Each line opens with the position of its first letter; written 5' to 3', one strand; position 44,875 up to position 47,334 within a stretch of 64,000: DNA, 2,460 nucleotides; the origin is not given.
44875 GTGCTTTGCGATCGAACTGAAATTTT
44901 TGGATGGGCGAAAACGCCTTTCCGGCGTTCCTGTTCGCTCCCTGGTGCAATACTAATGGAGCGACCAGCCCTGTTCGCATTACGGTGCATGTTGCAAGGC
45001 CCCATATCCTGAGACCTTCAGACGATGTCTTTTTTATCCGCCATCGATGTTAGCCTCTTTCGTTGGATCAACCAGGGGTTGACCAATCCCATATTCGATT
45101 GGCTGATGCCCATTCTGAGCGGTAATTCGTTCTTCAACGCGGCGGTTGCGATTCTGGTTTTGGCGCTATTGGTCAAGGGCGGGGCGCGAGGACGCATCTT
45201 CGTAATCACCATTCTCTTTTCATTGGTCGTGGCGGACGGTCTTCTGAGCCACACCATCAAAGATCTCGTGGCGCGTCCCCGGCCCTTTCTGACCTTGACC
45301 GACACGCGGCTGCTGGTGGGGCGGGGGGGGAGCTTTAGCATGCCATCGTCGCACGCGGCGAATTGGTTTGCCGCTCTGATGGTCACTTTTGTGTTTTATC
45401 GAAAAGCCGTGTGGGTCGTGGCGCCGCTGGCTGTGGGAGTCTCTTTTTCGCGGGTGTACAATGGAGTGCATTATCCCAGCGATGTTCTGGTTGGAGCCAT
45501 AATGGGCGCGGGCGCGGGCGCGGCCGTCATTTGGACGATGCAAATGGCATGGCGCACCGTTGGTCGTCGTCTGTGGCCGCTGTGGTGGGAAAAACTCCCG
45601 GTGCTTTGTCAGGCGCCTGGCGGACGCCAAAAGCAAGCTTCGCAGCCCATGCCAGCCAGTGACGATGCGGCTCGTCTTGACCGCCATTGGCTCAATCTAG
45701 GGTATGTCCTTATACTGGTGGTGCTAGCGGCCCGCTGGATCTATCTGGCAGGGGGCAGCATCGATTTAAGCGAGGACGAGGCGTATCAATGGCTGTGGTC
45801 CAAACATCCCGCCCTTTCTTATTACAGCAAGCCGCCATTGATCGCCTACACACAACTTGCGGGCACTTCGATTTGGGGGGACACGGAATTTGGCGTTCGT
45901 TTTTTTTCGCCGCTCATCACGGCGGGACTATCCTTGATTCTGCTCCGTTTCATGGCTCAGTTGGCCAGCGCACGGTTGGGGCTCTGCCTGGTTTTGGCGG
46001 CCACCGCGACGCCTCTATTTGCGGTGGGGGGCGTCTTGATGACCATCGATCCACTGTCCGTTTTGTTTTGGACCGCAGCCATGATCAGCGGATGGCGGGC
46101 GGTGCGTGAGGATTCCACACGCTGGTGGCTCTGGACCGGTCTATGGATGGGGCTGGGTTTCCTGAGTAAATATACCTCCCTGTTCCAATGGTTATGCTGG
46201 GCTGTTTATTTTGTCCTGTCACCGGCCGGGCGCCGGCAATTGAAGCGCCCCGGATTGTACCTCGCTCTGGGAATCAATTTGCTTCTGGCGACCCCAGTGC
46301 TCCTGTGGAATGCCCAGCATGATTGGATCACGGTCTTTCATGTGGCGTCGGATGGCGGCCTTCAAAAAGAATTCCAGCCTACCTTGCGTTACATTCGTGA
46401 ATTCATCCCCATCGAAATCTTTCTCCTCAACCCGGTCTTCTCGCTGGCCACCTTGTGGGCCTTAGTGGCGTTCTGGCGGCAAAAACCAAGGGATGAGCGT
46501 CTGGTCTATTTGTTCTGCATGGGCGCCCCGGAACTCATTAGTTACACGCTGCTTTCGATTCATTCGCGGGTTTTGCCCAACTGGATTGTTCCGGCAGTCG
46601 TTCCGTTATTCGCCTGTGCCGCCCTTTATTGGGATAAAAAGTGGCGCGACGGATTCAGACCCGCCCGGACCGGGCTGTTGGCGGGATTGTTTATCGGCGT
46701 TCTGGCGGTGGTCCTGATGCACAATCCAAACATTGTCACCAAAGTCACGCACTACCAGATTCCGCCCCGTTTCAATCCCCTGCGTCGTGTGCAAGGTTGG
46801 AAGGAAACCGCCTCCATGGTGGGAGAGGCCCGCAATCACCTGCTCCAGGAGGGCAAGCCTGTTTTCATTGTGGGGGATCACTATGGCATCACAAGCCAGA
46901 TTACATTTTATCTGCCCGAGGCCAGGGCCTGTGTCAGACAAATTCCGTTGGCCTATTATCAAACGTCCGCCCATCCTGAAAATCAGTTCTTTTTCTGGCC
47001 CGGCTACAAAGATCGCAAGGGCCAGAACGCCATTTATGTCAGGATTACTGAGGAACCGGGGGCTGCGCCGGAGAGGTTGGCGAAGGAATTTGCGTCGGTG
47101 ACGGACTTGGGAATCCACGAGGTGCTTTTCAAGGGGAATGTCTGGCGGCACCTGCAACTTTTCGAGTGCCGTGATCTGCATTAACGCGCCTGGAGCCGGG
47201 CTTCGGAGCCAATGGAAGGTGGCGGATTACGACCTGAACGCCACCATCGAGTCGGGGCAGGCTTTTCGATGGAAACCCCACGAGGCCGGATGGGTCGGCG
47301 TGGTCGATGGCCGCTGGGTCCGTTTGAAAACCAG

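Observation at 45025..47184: PAP2 lipid phosphatase fused to an ArnT/PMT-like membrane glycosyltransferase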

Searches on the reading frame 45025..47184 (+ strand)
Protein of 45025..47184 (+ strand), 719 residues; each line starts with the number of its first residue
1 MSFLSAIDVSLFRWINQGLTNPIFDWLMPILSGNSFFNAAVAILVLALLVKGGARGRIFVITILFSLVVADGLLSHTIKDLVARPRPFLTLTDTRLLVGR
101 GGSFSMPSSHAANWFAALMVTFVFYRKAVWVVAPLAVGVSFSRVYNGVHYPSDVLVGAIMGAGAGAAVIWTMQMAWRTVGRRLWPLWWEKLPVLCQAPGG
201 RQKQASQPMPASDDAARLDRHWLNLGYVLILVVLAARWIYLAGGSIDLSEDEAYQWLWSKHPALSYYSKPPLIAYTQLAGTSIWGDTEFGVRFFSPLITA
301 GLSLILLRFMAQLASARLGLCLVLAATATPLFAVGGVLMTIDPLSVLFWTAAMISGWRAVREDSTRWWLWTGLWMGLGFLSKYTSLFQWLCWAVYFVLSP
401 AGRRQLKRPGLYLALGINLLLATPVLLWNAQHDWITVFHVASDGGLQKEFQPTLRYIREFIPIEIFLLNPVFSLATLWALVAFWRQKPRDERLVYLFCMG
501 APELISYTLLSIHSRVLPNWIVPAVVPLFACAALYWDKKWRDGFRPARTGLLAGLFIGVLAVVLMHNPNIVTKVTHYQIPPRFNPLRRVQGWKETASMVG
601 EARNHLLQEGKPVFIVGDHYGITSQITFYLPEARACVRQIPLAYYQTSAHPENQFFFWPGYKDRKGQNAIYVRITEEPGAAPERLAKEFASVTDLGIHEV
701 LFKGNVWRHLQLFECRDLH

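Call 3: search_protein_families(library=pfam, proteins=[window:45025-47184:+], max_evalue=1)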
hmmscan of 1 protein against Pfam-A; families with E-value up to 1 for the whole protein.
window:45025-47184:+ (719 aa): 5 families
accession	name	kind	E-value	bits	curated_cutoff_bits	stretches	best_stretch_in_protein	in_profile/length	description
PF13231.12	PMT_2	-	1.4e-29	103.8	26.1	1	268-428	1-160/160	Dolichyl-phosphate-mannose-protein mannosyltransferase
PF01569.27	PAP2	-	2.6e-21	76.2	27.2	1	63-176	4-129/130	PAP2 superfamily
PF14378.12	PAP2_3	-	3.7e-05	24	27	1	100-164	121-187/190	PAP2 superfamily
PF14360.12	PAP2_C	-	0.021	15.8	27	1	106-161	6-65/74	PAP2 superfamily C-terminal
PF02681.20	DUF212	-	0.084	13.5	26.5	0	35-69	44-78/126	Divergent PAP2 family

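Call 4: search_protein_families(library=ncbifam, proteins=[window:45025-47184:+], max_evalue=1)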
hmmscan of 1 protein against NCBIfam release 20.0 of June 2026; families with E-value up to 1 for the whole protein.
window:45025-47184:+ (719 aa): 5 families
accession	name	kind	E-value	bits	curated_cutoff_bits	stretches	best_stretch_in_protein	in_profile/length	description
NF047884.1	UdeprDiPSep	equivalog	2.3e-17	63.5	250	1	7-165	25-180/188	undecaprenyl-diphosphatase SepP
NF008813.0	PRK11837.1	equivalog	1.8e-09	37.9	229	1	6-183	4-179/202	undecaprenyl-diphosphate phosphatase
NF007159.0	PRK09597.1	equivalog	0.00029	20.6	177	1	67-161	85-177/191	lipid A 1-phosphatase LpxE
NF007975.0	PRK10699.1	equivalog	0.0042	16.5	261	1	103-174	156-232/254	phosphatidylglycerophosphatase B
NF002356.0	PRK01318.2-3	equivalog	0.034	12.5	460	1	9-51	348-385/627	membrane protein insertase YidC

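Call 8: find_homologous_proteins(query=window:45025-47184:+, max_evalue=0.00001)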
Query window:45025-47184:+ (719 aa): 2623 proteins with E <= 0.00001 among 8000 candidates; the best 120 are listed.
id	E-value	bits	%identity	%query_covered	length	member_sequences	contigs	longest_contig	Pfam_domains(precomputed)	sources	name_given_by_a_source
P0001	0.0e+0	1591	96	100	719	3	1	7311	PF01569.28,PF13231.13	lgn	-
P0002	0.0e+0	1468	87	100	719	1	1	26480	PF01569.28,PF13231.13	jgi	jgi:membrane-associated phospholipid phosphatase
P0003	0.0e+0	1417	84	100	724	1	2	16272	PF01569.28,PF13231.13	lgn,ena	-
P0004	0.0e+0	1408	85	100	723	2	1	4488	PF01569.28,PF14378.13,PF13231.13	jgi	-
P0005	0.0e+0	1403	83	100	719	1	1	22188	PF01569.28,PF13231.13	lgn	-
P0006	0.0e+0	1378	82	100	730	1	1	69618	PF01569.28,PF13231.13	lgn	-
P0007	0.0e+0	1357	80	100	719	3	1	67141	PF01569.28,PF13231.13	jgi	jgi:membrane-associated phospholipid phosphatase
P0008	2.2e-287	974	59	100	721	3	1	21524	PF01569.28,PF13231.13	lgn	-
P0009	4.5e-272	923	57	100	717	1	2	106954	PF01569.28,PF13231.13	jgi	jgi:membrane-associated phospholipid phosphatase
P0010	1.3e-271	921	56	100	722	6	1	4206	PF01569.28,PF13231.13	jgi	-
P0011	3.0e-271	920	56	100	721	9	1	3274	PF01569.28,PF13231.13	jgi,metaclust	metaclust:\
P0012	1.4e-269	915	57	100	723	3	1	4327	PF01569.28,PF13231.13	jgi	-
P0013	5.5e-267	906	55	100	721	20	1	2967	PF01569.28,PF13231.13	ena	-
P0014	7.1e-267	906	55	100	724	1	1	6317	PF01569.28,PF13231.13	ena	-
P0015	1.5e-264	898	57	100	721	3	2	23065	PF01569.28,PF14378.13,PF13231.13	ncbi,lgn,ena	ncbi:MAG: glycosyltransferase family 39 protein [Verrucomicrobiota bacterium]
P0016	4.0e-264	897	55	100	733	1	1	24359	PF01569.28,PF13231.13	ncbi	-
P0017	5.5e-264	896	56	100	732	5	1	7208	PF01569.28,PF14378.13,PF13231.13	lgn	-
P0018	7.2e-264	896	56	100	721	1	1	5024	PF01569.28,PF14378.13,PF13231.13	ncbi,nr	ncbi:MAG: glycosyltransferase family 39 protein [Chloroflexi bacterium]|nr:glycosyltransferase famil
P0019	1.1e-263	895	56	100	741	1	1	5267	PF01569.28,PF14378.13,PF13231.13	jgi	jgi:membrane-associated phospholipid phosphatase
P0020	1.4e-263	895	56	100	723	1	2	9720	PF01569.28,PF13231.13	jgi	jgi:membrane-associated phospholipid phosphatase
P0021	1.4e-263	895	55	100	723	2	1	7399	PF01569.28,PF13231.13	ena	-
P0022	1.9e-263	894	55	100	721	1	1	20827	PF01569.28,PF13231.13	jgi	jgi:membrane-associated phospholipid phosphatase/4-amino-4-deoxy-L-arabinose transferase-like glycos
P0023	6.1e-263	893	55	100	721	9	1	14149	PF01569.28,PF13231.13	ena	-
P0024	1.5e-262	891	55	100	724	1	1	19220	PF01569.28,PF14378.13,PF13231.13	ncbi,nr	ncbi:MAG: glycosyltransferase family 39 protein [Verrucomicrobia bacterium]|nr:glycosyltransferase f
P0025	2.5e-262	891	55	100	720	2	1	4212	PF01569.28,PF13231.13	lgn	-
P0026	5.7e-262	890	55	100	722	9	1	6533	PF01569.28,PF13231.13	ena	-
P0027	6.2e-262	889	55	100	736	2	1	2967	PF01569.28,PF14378.13,PF13231.13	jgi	jgi:membrane-associated phospholipid phosphatase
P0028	9.9e-262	889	56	100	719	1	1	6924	PF01569.28,PF13231.13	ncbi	ncbi:MAG: glycosyltransferase family 39 protein [Verrucomicrobiota bacterium]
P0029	1.1e-261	889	54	100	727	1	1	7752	PF01569.28,PF13231.13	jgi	jgi:membrane-associated phospholipid phosphatase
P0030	1.3e-261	888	55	100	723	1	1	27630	PF01569.28,PF13231.13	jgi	jgi:membrane-associated phospholipid phosphatase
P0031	2.2e-261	888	55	100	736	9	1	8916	PF01569.28,PF13231.13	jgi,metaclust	metaclust:\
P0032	6.6e-261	886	56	100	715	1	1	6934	PF01569.28,PF14378.13,PF13231.13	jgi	jgi:membrane-associated phospholipid phosphatase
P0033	3.3e-260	884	55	100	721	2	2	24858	PF01569.28,PF13231.13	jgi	jgi:membrane-associated phospholipid phosphatase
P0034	4.8e-260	883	55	100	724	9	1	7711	PF01569.28,PF13231.13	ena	-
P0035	3.7e-259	880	55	100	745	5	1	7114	PF01569.28,PF14378.13,PF13231.13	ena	-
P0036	3.9e-259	880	56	100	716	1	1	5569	PF01569.28,PF14378.13,PF13231.13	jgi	jgi:4-amino-4-deoxy-L-arabinose transferase-like glycosyltransferase/membrane-associated phospholipi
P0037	5.5e-259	880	54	100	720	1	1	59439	PF01569.28,PF14378.13,PF13231.13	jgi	jgi:membrane-associated phospholipid phosphatase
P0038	6.3e-259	879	54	100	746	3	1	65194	PF01569.28,PF14378.13,PF13231.13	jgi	jgi:membrane-associated phospholipid phosphatase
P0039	6.8e-259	879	55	100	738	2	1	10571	PF14360.13,PF01569.28,PF14378.13,PF13231.13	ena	-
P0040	8.2e-259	879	55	100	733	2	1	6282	PF01569.28,PF13231.13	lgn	-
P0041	1.5e-258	878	54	100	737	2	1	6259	PF01569.28,PF14378.13,PF13231.13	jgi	jgi:membrane-associated phospholipid phosphatase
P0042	1.8e-258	878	53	100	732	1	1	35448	PF01569.28,PF13231.13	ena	-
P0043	2.6e-258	877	53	100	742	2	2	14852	PF01569.28,PF14378.13,PF13231.13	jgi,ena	-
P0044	2.7e-258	877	55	100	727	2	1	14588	PF01569.28,PF13231.13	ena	-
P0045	4.5e-258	877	55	100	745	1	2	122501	PF01569.28,PF14378.13,PF13231.13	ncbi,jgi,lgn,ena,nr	ncbi:MAG TPA: glycosyltransferase family 39 protein [Candidatus Acidoferrum sp.]|jgi:membrane-associ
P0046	6.9e-258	876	55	100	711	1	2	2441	PF01569.28,PF13231.13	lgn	-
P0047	7.6e-258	876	54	100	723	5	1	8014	PF01569.28,PF13231.13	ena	-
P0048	1.4e-257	875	54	100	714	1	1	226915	PF01569.28,PF14378.13,PF13231.13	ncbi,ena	-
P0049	1.4e-257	875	55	100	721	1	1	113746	PF01569.28,PF13231.13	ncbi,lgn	-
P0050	1.5e-257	875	53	99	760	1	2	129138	PF01569.28,PF14378.13,PF13231.13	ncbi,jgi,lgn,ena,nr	ncbi:MAG TPA: glycosyltransferase family 39 protein [Candidatus Binatia bacterium]|jgi:membrane-asso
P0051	3.0e-257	874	55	100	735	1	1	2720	PF01569.28,PF13231.13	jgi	jgi:4-amino-4-deoxy-L-arabinose transferase-like glycosyltransferase/membrane-associated phospholipi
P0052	4.6e-257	873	54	100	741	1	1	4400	PF01569.28,PF14378.13,PF13231.13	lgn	-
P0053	5.2e-257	873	55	100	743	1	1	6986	PF01569.28,PF14378.13,PF13231.13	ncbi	-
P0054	5.6e-257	873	54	100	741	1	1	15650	PF01569.28,PF14378.13,PF13231.13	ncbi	-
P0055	6.6e-257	873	56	100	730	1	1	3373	PF01569.28,PF13231.13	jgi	jgi:membrane-associated phospholipid phosphatase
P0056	1.3e-256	872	56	100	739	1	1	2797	PF01569.28,PF13231.13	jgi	jgi:4-amino-4-deoxy-L-arabinose transferase-like glycosyltransferase/membrane-associated phospholipi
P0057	1.3e-256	872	55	100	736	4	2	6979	PF01569.28,PF13231.13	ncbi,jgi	-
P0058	1.4e-256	872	53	100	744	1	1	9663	PF01569.28,PF13231.13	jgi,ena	-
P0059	1.4e-256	872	55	99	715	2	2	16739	PF01569.28,PF13231.13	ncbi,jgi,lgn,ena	-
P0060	2.0e-256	871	54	100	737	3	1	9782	PF01569.28,PF14378.13,PF13231.13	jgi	jgi:4-amino-4-deoxy-L-arabinose transferase-like glycosyltransferase/membrane-associated phospholipi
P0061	2.8e-256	871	53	100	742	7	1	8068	PF01569.28,PF13231.13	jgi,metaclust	metaclust:\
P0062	2.9e-256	871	54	100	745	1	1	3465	PF01569.28,PF14378.13,PF13231.13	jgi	jgi:4-amino-4-deoxy-L-arabinose transferase-like glycosyltransferase/membrane-associated phospholipi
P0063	2.9e-256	871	55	100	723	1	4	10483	PF01569.28,PF13231.13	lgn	-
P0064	2.9e-256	871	53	100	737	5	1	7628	PF01569.28,PF14378.13,PF13231.13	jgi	jgi:membrane-associated phospholipid phosphatase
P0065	3.4e-256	870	54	100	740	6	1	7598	PF01569.28,PF14378.13,PF13231.13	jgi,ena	-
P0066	4.3e-256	870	55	100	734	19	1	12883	PF01569.28,PF14378.13,PF13231.13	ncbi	-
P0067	5.2e-256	870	52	100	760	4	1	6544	PF01569.28,PF13231.13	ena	-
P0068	5.5e-256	870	52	100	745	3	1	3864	PF01569.28,PF13231.13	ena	-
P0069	6.2e-256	870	54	100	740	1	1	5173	PF01569.28,PF13231.13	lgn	-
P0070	6.4e-256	870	52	100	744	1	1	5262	PF01569.28,PF14378.13,PF13231.13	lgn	-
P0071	1.3e-255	868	55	100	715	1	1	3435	PF01569.28,PF14378.13,PF13231.13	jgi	jgi:membrane-associated phospholipid phosphatase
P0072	1.4e-255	868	53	100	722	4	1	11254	PF01569.28,PF13231.13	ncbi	-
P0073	3.5e-255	867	54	100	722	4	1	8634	PF01569.28,PF13231.13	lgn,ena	-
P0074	4.1e-255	867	55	100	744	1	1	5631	PF01569.28,PF13231.13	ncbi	-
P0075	4.6e-255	867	53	100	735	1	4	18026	PF01569.28,PF13231.13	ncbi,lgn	-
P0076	5.6e-255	866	53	100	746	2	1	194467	PF01569.28,PF14378.13,PF13231.13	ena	-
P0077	6.7e-255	866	54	100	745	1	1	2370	PF01569.28,PF14378.13,PF13231.13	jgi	jgi:membrane-associated phospholipid phosphatase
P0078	1.0e-254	866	54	100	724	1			PF01569.28,PF13231.13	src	-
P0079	1.1e-254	865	54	100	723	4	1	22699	PF01569.28,PF13231.13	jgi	jgi:membrane-associated phospholipid phosphatase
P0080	1.1e-254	865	54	100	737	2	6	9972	PF01569.28,PF14378.13,PF13231.13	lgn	-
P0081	1.2e-254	865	54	100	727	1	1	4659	PF01569.28,PF13231.13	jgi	jgi:4-amino-4-deoxy-L-arabinose transferase-like glycosyltransferase/membrane-associated phospholipi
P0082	1.4e-254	865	55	100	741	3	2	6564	PF01569.28,PF14378.13,PF13231.13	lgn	-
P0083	1.5e-254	865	52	100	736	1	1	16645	PF01569.28,PF14378.13,PF13231.13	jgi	-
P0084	1.6e-254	865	54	100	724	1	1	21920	PF01569.28,PF13231.13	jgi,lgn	jgi:membrane-associated phospholipid phosphatase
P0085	1.7e-254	865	55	100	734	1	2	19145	PF01569.28,PF13231.13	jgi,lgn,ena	-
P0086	2.4e-254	864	54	100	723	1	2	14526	PF01569.28,PF13231.13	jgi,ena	jgi:membrane-associated phospholipid phosphatase/4-amino-4-deoxy-L-arabinose transferase-like glycos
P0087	3.4e-254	864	53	100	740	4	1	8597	PF01569.28,PF14378.13,PF13231.13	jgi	jgi:membrane-associated phospholipid phosphatase/4-amino-4-deoxy-L-arabinose transferase-like glycos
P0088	8.7e-254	862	53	100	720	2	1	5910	PF01569.28,PF13231.13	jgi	jgi:4-amino-4-deoxy-L-arabinose transferase-like glycosyltransferase/membrane-associated phospholipi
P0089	9.3e-254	862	52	99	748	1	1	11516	PF01569.28,PF13231.13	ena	-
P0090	1.3e-253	862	51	100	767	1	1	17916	PF01569.28,PF14378.13,PF13231.13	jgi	jgi:4-amino-4-deoxy-L-arabinose transferase-like glycosyltransferase/membrane-associated phospholipi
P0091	1.6e-253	862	54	100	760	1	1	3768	PF01569.28,PF13231.13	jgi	jgi:4-amino-4-deoxy-L-arabinose transferase-like glycosyltransferase/membrane-associated phospholipi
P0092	2.0e-253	861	55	100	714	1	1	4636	PF01569.28,PF13231.13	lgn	-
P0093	2.4e-253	861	53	100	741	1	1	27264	PF01569.28,PF14378.13,PF13231.13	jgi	jgi:membrane-associated phospholipid phosphatase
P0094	2.8e-253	861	54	100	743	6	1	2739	PF01569.28,PF13231.13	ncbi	-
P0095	3.3e-253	861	55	100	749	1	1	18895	PF01569.28,PF13231.13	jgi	jgi:membrane-associated phospholipid phosphatase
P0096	3.5e-253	860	55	100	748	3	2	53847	PF01569.28,PF13231.13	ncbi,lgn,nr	ncbi:MAG TPA: glycosyltransferase family 39 protein [Verrucomicrobiae bacterium]|nr:glycosyltransfer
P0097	3.5e-253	860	55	100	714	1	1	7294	PF01569.28,PF13231.13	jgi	jgi:4-amino-4-deoxy-L-arabinose transferase-like glycosyltransferase/membrane-associated phospholipi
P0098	9.2e-253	859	54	100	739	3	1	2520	PF01569.28,PF13231.13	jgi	-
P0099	1.1e-252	859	54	100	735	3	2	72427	PF01569.28,PF13231.13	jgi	-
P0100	1.3e-252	859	54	100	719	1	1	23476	PF01569.28,PF13231.13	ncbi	-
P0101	2.6e-252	858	52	100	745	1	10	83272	PF01569.28,PF13231.13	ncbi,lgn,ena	-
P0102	3.4e-252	857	52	100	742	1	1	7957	PF01569.28,PF13231.13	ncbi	-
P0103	3.6e-252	857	54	100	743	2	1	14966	PF01569.28,PF14378.13,PF13231.13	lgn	-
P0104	3.6e-252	857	52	100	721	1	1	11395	PF01569.28,PF13231.13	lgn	-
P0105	4.0e-252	857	52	100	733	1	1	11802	PF01569.28,PF13231.13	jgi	jgi:membrane-associated phospholipid phosphatase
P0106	5.0e-252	857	54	100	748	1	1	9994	PF01569.28,PF14378.13,PF13231.13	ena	-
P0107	7.8e-252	856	53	100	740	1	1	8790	PF01569.28,PF13231.13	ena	-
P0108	1.1e-251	855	53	100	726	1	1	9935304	PF01569.28,PF13231.13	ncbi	ncbi:MAG: glycosyltransferase family 39 protein [Verrucomicrobiia bacterium]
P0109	1.6e-251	855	53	100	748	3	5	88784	PF01569.28,PF13231.13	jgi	jgi:4-amino-4-deoxy-L-arabinose transferase-like glycosyltransferase/membrane-associated phospholipi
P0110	1.8e-251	855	53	100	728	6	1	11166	PF01569.28,PF13231.13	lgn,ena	-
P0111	1.9e-251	855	52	100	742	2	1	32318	PF01569.28,PF13231.13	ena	-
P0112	2.0e-251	855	54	100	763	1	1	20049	PF01569.28,PF14378.13,PF13231.13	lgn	-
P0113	2.1e-251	855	54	100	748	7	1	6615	PF01569.28,PF13231.13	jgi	jgi:membrane-associated phospholipid phosphatase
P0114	3.4e-251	854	54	100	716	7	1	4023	PF01569.28,PF14378.13,PF13231.13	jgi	-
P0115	4.5e-251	854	51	99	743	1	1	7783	PF02366.25,PF01569.28,PF13231.13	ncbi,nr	ncbi:MAG: glycosyltransferase family 39 protein [Verrucomicrobiota bacterium]|nr:glycosyltransferase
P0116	5.0e-251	853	54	100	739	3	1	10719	PF01569.28,PF13231.13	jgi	-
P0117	5.2e-251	853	53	100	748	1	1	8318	PF01569.28,PF14378.13,PF13231.13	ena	-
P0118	6.2e-251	853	53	100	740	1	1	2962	PF02366.25,PF01569.28,PF13231.13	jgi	jgi:4-amino-4-deoxy-L-arabinose transferase-like glycosyltransferase/membrane-associated phospholipi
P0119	6.4e-251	853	52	100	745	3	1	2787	PF01569.28,PF13231.13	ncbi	-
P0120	7.9e-251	853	53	100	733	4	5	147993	PF01569.28,PF14378.13,PF13231.13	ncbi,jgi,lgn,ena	-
